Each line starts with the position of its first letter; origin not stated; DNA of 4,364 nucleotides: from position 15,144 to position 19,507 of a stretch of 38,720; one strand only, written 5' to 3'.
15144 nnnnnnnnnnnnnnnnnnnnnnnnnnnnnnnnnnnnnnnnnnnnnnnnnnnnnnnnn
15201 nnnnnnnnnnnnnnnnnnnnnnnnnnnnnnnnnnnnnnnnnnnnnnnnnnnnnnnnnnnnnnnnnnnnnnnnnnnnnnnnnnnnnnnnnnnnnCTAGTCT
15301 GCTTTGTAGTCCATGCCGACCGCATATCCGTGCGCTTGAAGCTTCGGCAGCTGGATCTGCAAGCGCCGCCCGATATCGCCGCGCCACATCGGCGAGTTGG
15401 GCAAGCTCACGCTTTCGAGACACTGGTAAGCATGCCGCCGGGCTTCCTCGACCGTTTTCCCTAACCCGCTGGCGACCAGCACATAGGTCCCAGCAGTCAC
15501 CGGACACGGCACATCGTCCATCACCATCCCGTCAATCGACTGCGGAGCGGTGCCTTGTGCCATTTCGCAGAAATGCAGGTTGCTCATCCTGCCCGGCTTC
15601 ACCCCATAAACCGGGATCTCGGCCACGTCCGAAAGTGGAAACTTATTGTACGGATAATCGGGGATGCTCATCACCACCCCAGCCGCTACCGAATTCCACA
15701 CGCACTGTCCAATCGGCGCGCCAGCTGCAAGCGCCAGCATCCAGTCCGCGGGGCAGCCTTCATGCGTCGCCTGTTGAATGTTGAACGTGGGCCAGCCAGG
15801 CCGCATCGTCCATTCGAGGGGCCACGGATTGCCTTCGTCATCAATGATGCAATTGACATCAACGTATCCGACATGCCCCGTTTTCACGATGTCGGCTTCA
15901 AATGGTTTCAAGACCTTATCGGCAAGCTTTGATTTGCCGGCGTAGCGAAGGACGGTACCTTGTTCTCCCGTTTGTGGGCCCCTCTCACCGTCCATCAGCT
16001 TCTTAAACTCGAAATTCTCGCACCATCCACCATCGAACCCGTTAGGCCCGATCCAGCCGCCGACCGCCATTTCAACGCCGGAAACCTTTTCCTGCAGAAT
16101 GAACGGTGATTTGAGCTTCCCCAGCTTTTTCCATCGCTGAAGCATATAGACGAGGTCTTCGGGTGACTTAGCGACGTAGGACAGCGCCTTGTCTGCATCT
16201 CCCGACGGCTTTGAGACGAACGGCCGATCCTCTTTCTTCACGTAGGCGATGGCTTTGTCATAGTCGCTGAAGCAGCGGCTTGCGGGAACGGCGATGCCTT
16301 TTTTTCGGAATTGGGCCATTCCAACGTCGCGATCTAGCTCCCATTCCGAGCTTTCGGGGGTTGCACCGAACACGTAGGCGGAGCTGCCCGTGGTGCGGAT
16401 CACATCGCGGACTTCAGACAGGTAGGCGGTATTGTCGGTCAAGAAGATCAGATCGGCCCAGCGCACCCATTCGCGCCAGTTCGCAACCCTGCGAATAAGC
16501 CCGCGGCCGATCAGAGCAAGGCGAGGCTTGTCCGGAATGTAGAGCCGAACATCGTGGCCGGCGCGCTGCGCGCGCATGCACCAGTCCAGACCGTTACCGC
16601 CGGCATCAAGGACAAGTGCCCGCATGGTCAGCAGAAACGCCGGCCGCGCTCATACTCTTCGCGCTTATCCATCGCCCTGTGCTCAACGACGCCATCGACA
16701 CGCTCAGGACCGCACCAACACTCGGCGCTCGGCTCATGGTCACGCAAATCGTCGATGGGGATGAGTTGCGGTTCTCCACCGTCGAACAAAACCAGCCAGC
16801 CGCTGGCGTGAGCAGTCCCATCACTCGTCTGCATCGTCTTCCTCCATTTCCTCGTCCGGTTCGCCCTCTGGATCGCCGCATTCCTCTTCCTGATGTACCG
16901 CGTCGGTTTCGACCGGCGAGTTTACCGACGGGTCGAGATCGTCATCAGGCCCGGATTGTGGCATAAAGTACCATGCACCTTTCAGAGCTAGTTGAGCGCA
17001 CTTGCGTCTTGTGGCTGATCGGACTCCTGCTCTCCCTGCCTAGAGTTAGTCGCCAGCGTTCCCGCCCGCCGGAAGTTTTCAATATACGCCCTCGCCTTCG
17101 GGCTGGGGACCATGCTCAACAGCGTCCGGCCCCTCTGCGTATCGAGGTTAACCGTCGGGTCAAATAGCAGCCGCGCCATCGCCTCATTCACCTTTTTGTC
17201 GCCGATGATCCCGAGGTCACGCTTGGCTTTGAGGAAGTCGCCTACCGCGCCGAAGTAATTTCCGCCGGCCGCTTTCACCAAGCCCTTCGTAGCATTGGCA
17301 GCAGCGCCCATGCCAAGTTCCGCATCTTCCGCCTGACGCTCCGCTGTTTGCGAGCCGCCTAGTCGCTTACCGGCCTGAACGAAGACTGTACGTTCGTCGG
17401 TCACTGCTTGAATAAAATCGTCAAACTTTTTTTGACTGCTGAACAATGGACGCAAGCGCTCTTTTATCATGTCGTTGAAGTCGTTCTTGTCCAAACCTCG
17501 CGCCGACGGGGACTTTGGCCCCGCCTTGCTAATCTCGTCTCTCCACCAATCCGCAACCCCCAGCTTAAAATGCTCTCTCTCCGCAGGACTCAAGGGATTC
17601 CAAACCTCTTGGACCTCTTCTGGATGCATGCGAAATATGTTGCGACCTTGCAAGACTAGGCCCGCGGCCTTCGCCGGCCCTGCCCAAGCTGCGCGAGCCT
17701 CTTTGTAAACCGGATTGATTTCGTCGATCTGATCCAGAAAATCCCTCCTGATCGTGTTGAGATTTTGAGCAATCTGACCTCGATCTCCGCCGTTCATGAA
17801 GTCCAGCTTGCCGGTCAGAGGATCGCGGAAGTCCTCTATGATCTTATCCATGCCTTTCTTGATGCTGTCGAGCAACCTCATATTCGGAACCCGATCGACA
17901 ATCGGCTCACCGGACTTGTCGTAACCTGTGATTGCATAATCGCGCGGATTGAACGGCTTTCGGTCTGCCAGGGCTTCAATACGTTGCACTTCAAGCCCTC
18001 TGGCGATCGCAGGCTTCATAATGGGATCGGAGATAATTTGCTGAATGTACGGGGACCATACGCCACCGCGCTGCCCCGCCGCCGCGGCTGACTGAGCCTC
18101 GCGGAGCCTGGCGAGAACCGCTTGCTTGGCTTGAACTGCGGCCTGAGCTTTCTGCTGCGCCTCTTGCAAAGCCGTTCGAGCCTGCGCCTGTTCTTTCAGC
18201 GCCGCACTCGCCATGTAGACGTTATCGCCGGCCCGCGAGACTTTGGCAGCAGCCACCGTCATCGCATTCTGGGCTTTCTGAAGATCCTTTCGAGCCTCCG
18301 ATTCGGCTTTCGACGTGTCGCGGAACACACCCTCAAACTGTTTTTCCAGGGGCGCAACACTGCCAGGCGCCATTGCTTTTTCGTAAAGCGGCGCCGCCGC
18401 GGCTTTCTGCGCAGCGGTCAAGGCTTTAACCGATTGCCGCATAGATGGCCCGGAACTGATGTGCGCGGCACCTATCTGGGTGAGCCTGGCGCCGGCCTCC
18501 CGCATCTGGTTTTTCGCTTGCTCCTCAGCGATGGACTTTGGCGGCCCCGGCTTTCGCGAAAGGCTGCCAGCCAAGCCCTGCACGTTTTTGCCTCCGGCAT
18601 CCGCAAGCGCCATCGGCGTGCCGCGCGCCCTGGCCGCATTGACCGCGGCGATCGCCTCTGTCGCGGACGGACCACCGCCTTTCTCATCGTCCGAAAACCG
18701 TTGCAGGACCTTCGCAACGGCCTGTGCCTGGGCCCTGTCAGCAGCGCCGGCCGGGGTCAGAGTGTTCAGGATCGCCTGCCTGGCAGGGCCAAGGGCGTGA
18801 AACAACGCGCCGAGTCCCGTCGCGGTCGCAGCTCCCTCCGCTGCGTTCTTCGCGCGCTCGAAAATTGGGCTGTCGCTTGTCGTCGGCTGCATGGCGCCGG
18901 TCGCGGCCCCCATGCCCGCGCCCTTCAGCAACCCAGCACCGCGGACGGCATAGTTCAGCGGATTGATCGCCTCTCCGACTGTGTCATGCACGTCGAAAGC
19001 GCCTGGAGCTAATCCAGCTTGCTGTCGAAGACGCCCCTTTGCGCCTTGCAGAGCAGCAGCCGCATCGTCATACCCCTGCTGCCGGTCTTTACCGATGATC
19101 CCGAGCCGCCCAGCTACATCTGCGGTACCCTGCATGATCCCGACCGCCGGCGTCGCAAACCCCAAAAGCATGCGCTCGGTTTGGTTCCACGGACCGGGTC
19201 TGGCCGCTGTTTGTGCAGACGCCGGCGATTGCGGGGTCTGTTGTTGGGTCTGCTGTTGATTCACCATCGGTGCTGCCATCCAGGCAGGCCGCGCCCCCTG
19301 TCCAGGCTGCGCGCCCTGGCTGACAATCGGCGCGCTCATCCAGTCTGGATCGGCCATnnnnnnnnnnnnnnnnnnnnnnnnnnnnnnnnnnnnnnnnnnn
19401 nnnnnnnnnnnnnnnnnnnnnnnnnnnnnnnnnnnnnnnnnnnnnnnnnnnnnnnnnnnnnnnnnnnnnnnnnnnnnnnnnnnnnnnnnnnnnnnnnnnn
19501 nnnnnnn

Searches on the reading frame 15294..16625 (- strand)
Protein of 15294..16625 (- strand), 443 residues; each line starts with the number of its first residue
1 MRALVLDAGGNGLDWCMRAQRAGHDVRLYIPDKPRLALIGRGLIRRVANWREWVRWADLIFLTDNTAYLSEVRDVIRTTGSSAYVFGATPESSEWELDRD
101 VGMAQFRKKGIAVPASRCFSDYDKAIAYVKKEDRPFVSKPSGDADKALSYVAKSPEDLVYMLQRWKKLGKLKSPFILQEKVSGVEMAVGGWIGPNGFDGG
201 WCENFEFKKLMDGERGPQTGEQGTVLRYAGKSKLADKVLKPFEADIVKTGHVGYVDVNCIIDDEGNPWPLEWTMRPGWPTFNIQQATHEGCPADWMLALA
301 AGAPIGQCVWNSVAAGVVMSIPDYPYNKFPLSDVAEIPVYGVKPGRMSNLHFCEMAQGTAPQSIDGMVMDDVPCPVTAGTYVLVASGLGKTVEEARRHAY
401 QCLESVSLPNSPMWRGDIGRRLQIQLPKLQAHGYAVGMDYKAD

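Call 20: search_protein_families(library=phrogs, proteins=[window:15294-16625:-], max_evalue=0.001)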
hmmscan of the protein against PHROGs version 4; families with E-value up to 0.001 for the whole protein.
window:15294-16625:- (443 aa): 0 families

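Call 22: search_protein_families(library=padloc, proteins=[window:15294-16625:-], max_evalue=0.01)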
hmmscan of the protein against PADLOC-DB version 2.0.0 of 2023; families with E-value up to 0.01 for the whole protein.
window:15294-16625:- (443 aa): 0 families

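Call 98: search_protein_families(library=pfam, proteins=[window:15294-16625:-], max_evalue=0.001)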
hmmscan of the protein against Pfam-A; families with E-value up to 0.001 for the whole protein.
window:15294-16625:- (443 aa): 2 families
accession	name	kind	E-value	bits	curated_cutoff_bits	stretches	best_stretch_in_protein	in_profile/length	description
PF02843.22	GARS_C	-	8.5e-07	29.7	34.8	1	355-421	36-92/92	Phosphoribosylglycinamide synthetase, C domain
PF01071.24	GARS_A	-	5.1e-06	26.9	27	1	106-247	10-151/194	Phosphoribosylglycinamide synthetase, ATP-grasp (A) domain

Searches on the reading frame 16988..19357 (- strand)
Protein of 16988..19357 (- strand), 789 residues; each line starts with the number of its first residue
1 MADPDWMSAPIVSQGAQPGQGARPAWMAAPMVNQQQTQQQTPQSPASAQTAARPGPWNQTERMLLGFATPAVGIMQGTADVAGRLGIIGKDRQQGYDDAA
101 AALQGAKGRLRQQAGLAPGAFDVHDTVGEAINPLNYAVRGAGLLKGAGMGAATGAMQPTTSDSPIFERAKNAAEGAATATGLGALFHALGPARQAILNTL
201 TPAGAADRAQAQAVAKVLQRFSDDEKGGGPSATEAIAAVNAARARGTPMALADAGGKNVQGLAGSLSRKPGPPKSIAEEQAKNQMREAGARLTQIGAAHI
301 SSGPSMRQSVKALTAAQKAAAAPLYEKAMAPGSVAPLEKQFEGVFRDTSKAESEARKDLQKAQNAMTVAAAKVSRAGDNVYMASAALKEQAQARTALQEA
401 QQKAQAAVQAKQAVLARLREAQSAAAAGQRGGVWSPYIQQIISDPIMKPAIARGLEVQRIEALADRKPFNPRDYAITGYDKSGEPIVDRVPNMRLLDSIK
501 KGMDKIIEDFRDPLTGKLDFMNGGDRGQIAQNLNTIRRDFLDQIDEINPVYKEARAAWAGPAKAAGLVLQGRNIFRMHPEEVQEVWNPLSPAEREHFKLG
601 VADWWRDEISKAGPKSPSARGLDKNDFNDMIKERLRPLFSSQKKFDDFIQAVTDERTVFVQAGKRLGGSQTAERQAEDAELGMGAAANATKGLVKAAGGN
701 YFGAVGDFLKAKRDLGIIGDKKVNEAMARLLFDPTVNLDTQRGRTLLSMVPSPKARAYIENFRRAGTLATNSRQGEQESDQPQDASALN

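Call 20: search_protein_families(library=phrogs, proteins=[window:16988-19357:-], max_evalue=0.001)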
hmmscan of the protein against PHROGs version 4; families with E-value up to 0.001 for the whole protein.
window:16988-19357:- (789 aa): 1 family
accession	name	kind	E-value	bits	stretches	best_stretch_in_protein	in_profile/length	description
phrog_5880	-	unknown function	2.7e-21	76.9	1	390-737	321-618/661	-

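Call 98: search_protein_families(library=pfam, proteins=[window:16988-19357:-], max_evalue=0.001)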
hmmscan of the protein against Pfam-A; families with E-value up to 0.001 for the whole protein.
window:16988-19357:- (789 aa): 0 families
